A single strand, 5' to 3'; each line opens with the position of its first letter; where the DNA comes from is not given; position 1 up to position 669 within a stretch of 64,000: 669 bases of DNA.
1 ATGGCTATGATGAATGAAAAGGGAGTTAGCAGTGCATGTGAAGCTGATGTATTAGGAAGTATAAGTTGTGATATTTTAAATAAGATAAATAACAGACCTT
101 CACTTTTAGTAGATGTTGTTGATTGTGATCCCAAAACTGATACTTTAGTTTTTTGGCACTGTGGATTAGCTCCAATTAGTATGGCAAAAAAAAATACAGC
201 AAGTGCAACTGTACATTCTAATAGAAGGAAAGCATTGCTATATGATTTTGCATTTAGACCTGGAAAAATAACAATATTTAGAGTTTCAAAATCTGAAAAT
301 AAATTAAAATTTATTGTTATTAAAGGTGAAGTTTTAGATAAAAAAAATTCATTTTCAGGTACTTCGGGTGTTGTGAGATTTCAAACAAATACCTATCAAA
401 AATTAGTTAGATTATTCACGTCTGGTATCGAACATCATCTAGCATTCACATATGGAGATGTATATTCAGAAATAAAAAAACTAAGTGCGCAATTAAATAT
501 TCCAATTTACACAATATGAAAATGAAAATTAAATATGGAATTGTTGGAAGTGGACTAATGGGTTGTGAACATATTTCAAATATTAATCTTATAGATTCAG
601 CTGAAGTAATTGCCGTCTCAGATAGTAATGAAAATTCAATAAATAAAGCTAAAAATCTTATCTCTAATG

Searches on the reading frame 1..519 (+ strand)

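Call 74: search_protein_families(library=ncbifam, proteins=[window:1-519:+], max_evalue=1e-8)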
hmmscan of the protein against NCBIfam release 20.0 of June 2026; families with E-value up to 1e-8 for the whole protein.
window:1-519:+ (172 aa): 1 family
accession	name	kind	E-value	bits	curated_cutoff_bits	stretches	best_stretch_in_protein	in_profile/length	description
NF048012.1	SlpQosIsomSftI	equivalog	7.4e-44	150.2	700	1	3-169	272-440/443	sulfoquinovose isomerase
